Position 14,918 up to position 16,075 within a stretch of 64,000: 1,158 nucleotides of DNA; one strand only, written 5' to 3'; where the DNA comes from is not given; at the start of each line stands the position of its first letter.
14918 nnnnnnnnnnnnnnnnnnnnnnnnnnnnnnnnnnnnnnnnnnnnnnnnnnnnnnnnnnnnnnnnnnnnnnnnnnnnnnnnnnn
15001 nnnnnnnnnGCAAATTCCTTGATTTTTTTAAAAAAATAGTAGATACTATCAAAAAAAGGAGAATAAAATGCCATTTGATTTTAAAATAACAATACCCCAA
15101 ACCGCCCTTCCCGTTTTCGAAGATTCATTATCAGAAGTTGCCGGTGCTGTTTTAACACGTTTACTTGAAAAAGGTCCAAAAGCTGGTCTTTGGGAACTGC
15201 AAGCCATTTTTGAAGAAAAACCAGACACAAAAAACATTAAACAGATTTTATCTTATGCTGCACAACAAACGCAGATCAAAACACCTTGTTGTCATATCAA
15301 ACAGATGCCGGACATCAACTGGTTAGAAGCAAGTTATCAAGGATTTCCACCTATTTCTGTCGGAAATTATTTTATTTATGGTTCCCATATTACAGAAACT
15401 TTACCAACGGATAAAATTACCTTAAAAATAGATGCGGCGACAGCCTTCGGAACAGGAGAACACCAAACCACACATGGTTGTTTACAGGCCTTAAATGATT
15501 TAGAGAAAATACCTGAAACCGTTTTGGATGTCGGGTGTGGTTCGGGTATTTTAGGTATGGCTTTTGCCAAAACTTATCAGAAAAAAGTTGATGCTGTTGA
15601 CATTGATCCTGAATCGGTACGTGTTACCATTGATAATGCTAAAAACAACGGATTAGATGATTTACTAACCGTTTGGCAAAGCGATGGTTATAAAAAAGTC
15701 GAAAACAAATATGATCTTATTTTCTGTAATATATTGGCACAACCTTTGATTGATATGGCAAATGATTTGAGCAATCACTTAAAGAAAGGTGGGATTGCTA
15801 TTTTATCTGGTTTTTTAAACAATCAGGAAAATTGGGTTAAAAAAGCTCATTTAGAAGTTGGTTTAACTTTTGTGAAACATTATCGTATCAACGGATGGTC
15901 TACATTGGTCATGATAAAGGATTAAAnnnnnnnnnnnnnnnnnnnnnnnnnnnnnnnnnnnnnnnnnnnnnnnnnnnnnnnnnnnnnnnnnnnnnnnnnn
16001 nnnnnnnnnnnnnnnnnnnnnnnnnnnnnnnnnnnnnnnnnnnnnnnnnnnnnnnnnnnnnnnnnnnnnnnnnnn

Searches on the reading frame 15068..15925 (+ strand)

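Call 43: search_protein_families(library=pfam, proteins=[window:15068-15925:+], max_evalue=0.001)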
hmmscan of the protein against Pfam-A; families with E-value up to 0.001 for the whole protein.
window:15068-15925:+ (285 aa): 13 families
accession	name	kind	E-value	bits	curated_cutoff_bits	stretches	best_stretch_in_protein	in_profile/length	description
PF06325.19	PrmA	-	3.5e-61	207.7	22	1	42-283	56-294/296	Ribosomal protein L11 methyltransferase (PrmA)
PF05175.20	MTS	-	4.5e-15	56.1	23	1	143-221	25-105/170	Methyltransferase small domain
PF13649.12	Methyltransf_25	-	4.4e-11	43.7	27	1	152-242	1-97/97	Methyltransferase domain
PF13847.12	Methyltransf_31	-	6.1e-10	39.4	27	1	151-249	6-112/145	Methyltransferase domain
PF01135.25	PCMT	-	1.2e-07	32.2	20.3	1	138-246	65-171/210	Protein-L-isoaspartate(D-aspartate) O-methyltransferase (PCMT)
PF08242.18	Methyltransf_12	-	2.4e-07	31.8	30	1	153-243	1-97/98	Methyltransferase domain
PF13489.12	Methyltransf_23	-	2.6e-07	31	27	1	138-255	9-127/164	Methyltransferase domain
PF08241.18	Methyltransf_11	-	7.5e-07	30.1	21.2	1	153-245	1-94/95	Methyltransferase domain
PF09445.16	Methyltransf_15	-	5.8e-06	26.4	22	1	150-220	2-77/165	RNA cap guanine-N2 methyltransferase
PF02353.26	CMAS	-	6.2e-06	26.2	27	1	150-272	64-188/273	Mycolic acid cyclopropane synthetase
PF02475.24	TRM5-TYW2_MTfase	-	8.9e-06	26.2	28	1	147-222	35-112/164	TRM5/TYW2 methyltransferase domain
PF12847.13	Methyltransf_18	-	4.1e-05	24.1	27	1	140-218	6-86/151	Methyltransferase domain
PF03848.20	TehB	-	0.00085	19.2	20.4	0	149-223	31-104/193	Tellurite resistance protein TehB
